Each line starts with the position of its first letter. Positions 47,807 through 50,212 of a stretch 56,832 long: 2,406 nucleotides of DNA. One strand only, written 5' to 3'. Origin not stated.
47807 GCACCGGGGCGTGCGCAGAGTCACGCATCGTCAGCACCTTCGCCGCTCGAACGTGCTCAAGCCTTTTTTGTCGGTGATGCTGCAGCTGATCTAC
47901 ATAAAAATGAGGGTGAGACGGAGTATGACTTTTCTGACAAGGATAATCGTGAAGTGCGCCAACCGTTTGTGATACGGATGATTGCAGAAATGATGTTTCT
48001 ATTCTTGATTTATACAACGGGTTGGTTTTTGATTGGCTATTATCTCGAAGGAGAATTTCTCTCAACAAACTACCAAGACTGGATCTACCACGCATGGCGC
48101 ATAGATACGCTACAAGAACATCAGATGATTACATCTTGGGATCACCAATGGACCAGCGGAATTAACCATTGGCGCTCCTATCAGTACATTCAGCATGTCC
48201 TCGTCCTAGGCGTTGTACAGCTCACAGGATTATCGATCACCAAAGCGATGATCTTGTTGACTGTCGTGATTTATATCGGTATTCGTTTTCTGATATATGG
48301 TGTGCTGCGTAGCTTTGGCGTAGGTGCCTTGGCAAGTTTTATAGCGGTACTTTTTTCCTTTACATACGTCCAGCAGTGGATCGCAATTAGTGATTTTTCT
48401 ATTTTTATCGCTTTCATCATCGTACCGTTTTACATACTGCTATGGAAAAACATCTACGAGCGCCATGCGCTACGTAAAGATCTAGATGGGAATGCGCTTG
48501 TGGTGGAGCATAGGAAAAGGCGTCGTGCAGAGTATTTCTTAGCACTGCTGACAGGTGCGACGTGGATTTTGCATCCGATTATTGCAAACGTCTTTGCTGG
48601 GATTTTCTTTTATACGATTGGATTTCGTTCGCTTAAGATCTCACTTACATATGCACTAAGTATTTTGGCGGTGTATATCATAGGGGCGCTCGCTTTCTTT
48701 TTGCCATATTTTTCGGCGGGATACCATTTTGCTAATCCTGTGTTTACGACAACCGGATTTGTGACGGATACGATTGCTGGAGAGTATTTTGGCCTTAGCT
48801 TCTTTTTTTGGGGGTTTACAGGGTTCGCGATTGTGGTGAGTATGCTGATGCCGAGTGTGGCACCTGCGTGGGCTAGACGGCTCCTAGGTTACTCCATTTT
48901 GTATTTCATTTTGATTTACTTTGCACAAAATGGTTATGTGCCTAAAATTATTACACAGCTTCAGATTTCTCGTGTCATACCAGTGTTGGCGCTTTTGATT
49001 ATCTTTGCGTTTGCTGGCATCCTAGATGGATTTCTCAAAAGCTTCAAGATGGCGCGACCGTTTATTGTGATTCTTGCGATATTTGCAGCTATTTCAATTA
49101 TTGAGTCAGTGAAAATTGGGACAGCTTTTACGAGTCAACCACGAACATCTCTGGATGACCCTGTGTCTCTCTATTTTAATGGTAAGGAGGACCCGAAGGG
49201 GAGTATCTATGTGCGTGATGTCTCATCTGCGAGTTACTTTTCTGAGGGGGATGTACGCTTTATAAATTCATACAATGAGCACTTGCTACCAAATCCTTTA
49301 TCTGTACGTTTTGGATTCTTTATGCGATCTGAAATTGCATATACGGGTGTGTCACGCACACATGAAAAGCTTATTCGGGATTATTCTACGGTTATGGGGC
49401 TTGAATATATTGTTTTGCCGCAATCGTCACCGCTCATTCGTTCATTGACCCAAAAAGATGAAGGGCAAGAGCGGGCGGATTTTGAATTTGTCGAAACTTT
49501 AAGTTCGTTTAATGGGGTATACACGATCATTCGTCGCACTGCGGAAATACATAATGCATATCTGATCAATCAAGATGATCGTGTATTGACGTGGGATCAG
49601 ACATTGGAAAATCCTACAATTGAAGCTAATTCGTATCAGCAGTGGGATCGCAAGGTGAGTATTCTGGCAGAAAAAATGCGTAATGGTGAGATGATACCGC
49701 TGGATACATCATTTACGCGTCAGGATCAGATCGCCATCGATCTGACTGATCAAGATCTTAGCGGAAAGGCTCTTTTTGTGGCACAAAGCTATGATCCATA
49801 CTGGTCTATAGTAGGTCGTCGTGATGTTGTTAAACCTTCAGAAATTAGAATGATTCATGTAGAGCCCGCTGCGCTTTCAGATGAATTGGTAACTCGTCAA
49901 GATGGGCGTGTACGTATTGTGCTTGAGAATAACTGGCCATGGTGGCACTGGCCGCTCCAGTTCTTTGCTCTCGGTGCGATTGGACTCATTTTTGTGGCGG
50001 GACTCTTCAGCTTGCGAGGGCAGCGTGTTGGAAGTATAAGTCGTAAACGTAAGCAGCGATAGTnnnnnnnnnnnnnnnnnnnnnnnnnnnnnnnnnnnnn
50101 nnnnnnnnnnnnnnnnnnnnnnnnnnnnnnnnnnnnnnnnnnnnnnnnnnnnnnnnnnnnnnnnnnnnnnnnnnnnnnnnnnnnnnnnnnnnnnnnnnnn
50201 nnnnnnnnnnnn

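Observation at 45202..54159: Six-gene operon coupling a GH81 beta-1,3-glucanase to a processive GT2 synthase, a YfhO-like GT-C, a HlyD adaptor, GtrA and an FAD oxidoreductase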

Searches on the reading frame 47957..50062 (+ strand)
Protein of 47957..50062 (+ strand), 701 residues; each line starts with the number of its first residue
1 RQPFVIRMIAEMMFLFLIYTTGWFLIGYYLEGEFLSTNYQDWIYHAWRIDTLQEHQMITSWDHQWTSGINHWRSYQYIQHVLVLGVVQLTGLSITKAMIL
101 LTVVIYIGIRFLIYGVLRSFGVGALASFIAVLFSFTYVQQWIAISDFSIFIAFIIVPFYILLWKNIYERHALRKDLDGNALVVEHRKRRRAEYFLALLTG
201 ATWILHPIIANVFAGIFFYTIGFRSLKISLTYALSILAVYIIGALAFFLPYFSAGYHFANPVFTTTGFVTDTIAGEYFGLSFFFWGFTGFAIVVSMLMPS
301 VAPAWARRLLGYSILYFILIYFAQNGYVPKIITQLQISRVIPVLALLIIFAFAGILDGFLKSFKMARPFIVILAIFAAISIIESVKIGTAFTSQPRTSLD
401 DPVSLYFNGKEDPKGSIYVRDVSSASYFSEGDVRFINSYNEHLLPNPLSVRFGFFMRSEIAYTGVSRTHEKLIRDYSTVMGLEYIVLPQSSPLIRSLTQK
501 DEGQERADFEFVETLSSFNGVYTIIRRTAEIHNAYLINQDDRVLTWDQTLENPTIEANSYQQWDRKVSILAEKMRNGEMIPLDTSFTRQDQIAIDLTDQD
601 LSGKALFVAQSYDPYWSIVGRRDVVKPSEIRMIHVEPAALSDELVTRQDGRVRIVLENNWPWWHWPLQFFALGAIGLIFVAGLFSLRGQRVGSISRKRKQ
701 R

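Call 17: search_solved_structures(query=A1, max_evalue=10)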
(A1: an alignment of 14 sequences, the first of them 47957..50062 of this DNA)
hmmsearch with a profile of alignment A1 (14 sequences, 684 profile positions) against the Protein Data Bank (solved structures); distinct sequences matched with E-value up to 10: 9.
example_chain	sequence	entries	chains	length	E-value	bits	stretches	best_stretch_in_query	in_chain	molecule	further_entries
5o9h_A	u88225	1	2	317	0.0086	17.5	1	180-267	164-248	C5a anaphylatoxin chemotactic receptor 1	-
22gl_R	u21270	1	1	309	0.018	16.5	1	179-267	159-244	C5a anaphylatoxin chemotactic receptor 1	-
7y64_D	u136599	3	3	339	0.022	16.2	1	179-267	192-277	C5a anaphylatoxin chemotactic receptor 1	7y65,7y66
7y67_D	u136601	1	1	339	0.023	16.1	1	179-267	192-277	C5a anaphylatoxin chemotactic receptor 1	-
8hk5_A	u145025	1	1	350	0.023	16.1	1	179-267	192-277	C5a anaphylatoxin chemotactic receptor 1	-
22gm_R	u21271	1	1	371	0.027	15.9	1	179-267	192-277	C5a anaphylatoxin chemotactic receptor 1,Vasopressin V2 receptor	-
8ia2_A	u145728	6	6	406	0.031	15.7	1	179-267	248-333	C5a anaphylatoxin chemotactic receptor 1 | Muscarinic acetylcholine receptor M4,C5a anaphylatoxin chemotactic receptor 1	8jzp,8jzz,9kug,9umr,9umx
6c1q_B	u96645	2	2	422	0.032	15.7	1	179-267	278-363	Soluble cytochrome b562, C5a anaphylatoxin chemotactic receptor 1 chimera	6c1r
8jj5_A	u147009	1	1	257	0.27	12.6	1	213-266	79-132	Tetraspanin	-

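Call 21: find_related_loci(query=A1, collection=genome_contigs, flank=10000)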
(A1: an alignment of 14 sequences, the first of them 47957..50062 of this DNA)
Query A1 (701 aa) in genome_contigs; peptide patterns used: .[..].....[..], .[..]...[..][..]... (x = any residue, [..] = any of these).
22 stretches matched a pattern; 8 encode a relative of the query (tblastn E <= 1e-3); 8 distinct loci.
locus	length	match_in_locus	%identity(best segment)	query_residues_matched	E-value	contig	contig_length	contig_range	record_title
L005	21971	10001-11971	46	6-672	0e+0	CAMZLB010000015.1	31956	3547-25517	Candidatus Moranbacteria bacterium isolate TAG_MAG_00007 genome assembly, contig: TAG_MAG_00007_000000000019, whole geno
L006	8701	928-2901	45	7-668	0e+0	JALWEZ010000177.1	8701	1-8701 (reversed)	MAG: Candidatus Moraniibacteriota bacterium isolate T11_metabat2_scaf2bin.017 T11_NODE_4763_length_8701_cov_1.562631, wh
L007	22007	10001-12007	37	1-697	1e-154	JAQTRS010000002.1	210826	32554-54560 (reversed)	MAG: Candidatus Moraniibacteriota bacterium isolate STB_169 NODE_142_length_210826_cov_5.478474_Sandtown_B, whole genome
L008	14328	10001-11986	37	8-697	5e-150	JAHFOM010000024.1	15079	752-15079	MAG: Candidatus Moraniibacteriota bacterium isolate nzgw503 NODE_3840_length_15080_cov_3.466208, whole genome shotgun se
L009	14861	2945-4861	37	11-681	8e-148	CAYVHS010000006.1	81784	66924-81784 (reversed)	MAG TPA_asm: uncultured Bdellovibrionales bacterium isolate SRP278252_co2_49 genome assembly, contig: NODE_417_length_81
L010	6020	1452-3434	37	9-690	4e-146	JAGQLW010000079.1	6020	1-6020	MAG: Candidatus Moraniibacteriota bacterium isolate HKST-UBA26 2008_536874, whole genome shotgun sequence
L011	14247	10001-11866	33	29-683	3e-108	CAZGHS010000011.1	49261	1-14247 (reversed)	MAG TPA_asm: uncultured Gammaproteobacteria bacterium isolate SRP286056_co1_760 genome assembly, contig: NODE_695_length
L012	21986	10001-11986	38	8-698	4e-159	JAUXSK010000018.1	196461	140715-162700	MAG: Candidatus Moraniibacteriota bacterium isolate C12_metabat.bin.87 C12_k141_493543, whole genome shotgun sequence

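Call 26: predict_structure(alignment_id=A1)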
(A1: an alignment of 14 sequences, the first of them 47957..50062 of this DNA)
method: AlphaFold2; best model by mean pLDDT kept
length: 701 residues; sequences in the alignment: 14
mean_pLDDT: 80.5   pTM: 0.82
mean pLDDT of the five models: 80.5, 80.1, 78.2, 76.4, 75.4
residues with pLDDT >= 90: 195; 70-90: 374; 50-70: 98; < 50: 34
segments of 3 or more residues with pLDDT < 50: 33-38, 59-64, 66-68, 393-398, 691-701
pLDDT, mean of each block of 10 residues (from residue 1): 78 92 78 50 73 61 46 70 89 84 91 93 89 81 78 93 90 59 74 96 90 95 88 95 90 73 81 68 79 89 92 93 88 84 91 91 73 77 68 47 77 82 70 69 73 75 74 92 89 86 79 83 91 90 85 83 93 92 78 84 88 83 87 82 66 83 86 91 75 38 33
secondary structure, 60 per line:
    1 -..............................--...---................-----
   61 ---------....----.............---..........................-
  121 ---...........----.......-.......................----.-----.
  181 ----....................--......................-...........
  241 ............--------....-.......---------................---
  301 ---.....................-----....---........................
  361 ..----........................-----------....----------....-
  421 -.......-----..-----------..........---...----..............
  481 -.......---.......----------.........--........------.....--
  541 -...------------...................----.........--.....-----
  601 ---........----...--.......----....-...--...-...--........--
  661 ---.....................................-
elements in order (helices of 4 or more, strands of 3 or more residues): H2-31 H40-55 H70-73 H78-90 H94-119 H124-134 H139-145 H147-169 H185-204 H207-228 H230-252 H261-264 H266-272 H282-297 H304-324 H330-333 H337-362 H367-390 H402-405 E416-419 H422-428 H447-456 H467-480 E482-488 H492-498 E509-517 E520-527 E534-538 H557-575 E580-588 E591-595 E604-611 E616-618 E625-627 E632-635 E646-648 E651-658 H664-700

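Call 28: fold_search(model_id=the predicted structure, library=pdb)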
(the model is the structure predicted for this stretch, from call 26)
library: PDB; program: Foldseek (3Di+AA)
matches with E <= 10: 325; with E <= 0.001: 10
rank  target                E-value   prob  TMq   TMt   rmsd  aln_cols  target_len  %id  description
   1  8if8_B                1.9e-05  1.00  0.38  0.42   8.7       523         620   14  Arabinosyltransferase AftA (released 2023-05-31)
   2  8if8_C                2.2e-05  1.00  0.38  0.43   8.3       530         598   13  Arabinosyltransferase AftA (released 2023-05-31)
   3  7zlh_A                2.4e-05  1.00  0.38  0.40  11.4       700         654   11  Cryo-EM structure of C-mannosyltransferase CeDPY19, in apo state, bound to CMT2-Fab and anti-Fab nanobody (released 2023-01-11)
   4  9s6t_A                2.8e-05  1.00  0.36  0.49  10.2       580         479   11  Ternary cryo-EM structure of chicken ALG12 with Dol25-PP-GlcNAc2Man7, Dol25-P-Man, and Fab (released 2026-03-18)
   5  3rce_A                8.6e-05  1.00  0.39  0.40  12.3       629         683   13  Bacterial oligosaccharyltransferase PglB (released 2011-06-15)
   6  5ogl_A                1.1e-04  1.00  0.42  0.42  10.2       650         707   13  Structure of bacterial oligosaccharyltransferase PglB in complex with an acceptor peptide and an lipid-linked oligosac (released 2017-10-25)
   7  6wby                  1.1e-04  1.00  0.41  0.25   8.2       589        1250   12  Single-Particle Cryo-EM Structure of Arabinofuranosyltransferase AftD from Mycobacteria, Mutant R1389S Class 2 (released 2020-05-13)
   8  6gxc_A                1.9e-04  1.00  0.40  0.40  15.9       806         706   12  Bacterial oligosaccharyltransferase PglB in complex with an inhibitory peptide and a reactive lipid-linked oligosaccha (released 2018-11-14)
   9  3wak                  4.1e-04  1.00  0.39  0.33  18.0       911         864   12  Crystal structure of the Archaeoglobus fulgidus oligosaccharyltransferase (O29867_ARCFU) in the apo form (released 2013-10-30)
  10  7e9s_A                8.6e-04  1.00  0.37  0.31  10.8       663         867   12  Archaeal oligosaccharyltransferase AglB from Archaeoglobus fulgidus in complex with an inhibitory peptide and a dolich (released 2021-09-08)
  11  5gmy_A                1.2e-03  1.00  0.38  0.33  10.5       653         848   11  Crystal structure of the Archaeoglobus fulgidus oligosaccharyltransferase (O29867_ARCFU) tethered with an acceptor pep (released 2017-02-01)
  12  3waj                  2.2e-03  1.00  0.37  0.34  10.7       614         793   12  Crystal structure of the Archaeoglobus fulgidus oligosaccharyltransferase (O29867_ARCFU) complex with Zn and sulfate (released 2013-10-30)
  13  9s6u_A                3.1e-03  1.00  0.31  0.38   9.8       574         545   10  Ternary cryo-EM structure of human ALG9 with Dol25-PP-GlcNAc2Man8, Dol25-P-Man and Fab (released 2026-03-18)
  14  9s6s_A                7.2e-03  1.00  0.31  0.38   9.6       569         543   10  Ternary cryo-EM structure of human ALG9 with Dol25-PP-GlcNAc2Man6, Dol25-P-Man and Fab (released 2026-03-18)
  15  7nkz_B                4.4e-02  0.38  0.10  0.18  21.5       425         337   13  Cryo-EM structure of the cytochrome bd oxidase from M. tuberculosis at 2.5 A resolution (released 2021-09-22)
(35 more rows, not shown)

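Call 39: search_protein_representatives(alignment_id=A1)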
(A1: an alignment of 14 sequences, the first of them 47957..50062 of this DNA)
Query: 14 sequences, 684 profile positions. Proteins with E-value up to 0.001 (for the whole library): 145; up to 1e-10: 136; up to 1e-30: 104. The best 145 are listed.
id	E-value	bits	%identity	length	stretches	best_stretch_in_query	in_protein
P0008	0.0e+00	1014.9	-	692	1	4-683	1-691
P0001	1.0e-290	982.4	-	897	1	4-677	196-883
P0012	1.8e-255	865.9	-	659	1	10-683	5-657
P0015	1.1e-225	767.5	-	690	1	9-675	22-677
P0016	1.3e-219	747.4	-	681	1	12-679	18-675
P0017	4.5e-215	732.4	-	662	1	7-671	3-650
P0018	8.6e-207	705.0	-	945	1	8-675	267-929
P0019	2.5e-202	690.3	-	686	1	11-681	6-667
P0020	3.4e-201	686.5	-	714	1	5-674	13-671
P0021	3.4e-198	676.6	-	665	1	9-681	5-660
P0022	5.5e-198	675.9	-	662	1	7-679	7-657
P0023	6.0e-197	672.5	-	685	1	8-676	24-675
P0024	5.6e-195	666.0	-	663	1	10-680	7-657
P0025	2.9e-194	663.6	-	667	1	12-679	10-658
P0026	3.5e-193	660.0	-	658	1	8-671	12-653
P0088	3.3e-65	237.1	-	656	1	4-666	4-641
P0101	1.9e-45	171.8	-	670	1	13-674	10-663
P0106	3.7e-38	147.7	-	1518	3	8-676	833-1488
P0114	5.0e-31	124.1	-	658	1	10-676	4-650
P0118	3.6e-28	114.7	-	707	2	11-363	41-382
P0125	1.2e-23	99.7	-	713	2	12-344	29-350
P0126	2.2e-23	98.8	-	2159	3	7-249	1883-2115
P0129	6.9e-22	93.9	-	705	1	15-486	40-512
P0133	6.9e-18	80.7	-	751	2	37-199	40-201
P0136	1.6e-16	76.2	-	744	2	12-218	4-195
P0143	9.5e-15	70.3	-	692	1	38-171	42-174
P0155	1.8e-04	36.4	-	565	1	42-150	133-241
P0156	9.2e-04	34.0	-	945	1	28-300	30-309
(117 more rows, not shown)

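Call 40: search_protein_families(library=pfam, proteins=[P0106, P0126, P0118, P0125, P0129, P0133, P0136, P0143, P0156, P0155], max_evalue=0.01)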
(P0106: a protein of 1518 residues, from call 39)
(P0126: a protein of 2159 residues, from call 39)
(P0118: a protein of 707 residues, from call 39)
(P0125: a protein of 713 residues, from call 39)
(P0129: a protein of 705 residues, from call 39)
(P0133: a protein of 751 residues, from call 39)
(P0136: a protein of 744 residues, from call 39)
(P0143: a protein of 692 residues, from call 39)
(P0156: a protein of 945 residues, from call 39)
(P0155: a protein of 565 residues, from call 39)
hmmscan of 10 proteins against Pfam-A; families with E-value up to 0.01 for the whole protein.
P0106 (1518 aa): 2 families
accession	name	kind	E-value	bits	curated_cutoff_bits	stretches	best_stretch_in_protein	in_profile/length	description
PF09586.16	YfhO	-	0.00016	20.7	28.5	1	1381-1450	744-813/835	Bacterial membrane protein YfhO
PF10131.15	PTPS_related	-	0.00073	18.5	26.4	1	922-1213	28-324/621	6-pyruvoyl-tetrahydropterin synthase related domain; membrane protein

P0126 (2159 aa): 2 families
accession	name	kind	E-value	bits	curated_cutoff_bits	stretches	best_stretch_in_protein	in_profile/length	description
PF00072.30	Response_reg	-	8.5e-05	23.1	30.2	1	11-115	6-110/111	Response regulator receiver domain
PF10131.15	PTPS_related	-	0.0045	15.9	26.4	0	1048-1160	31-136/621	6-pyruvoyl-tetrahydropterin synthase related domain; membrane protein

P0118 (707 aa): 0 families

P0125 (713 aa): 0 families

P0129 (705 aa): 0 families

P0133 (751 aa): 0 families

P0136 (744 aa): 0 families

P0143 (692 aa): 0 families

P0156 (945 aa): 2 families
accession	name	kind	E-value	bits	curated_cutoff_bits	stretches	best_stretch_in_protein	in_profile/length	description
PF10131.15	PTPS_related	-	6.1e-11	41.9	26.4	2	81-395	3-300/621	6-pyruvoyl-tetrahydropterin synthase related domain; membrane protein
PF20176.3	DUF6541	-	3.2e-07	29.4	29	1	14-334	90-411/646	Family of unknown function (DUF6541)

P0155 (565 aa): 2 families
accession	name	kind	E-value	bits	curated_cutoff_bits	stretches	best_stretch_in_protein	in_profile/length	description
PF20176.3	DUF6541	-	1.9e-15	56.6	29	1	82-334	79-330/646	Family of unknown function (DUF6541)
PF10131.15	PTPS_related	-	7.8e-05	21.8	26.4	1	170-307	4-139/621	6-pyruvoyl-tetrahydropterin synthase related domain; membrane protein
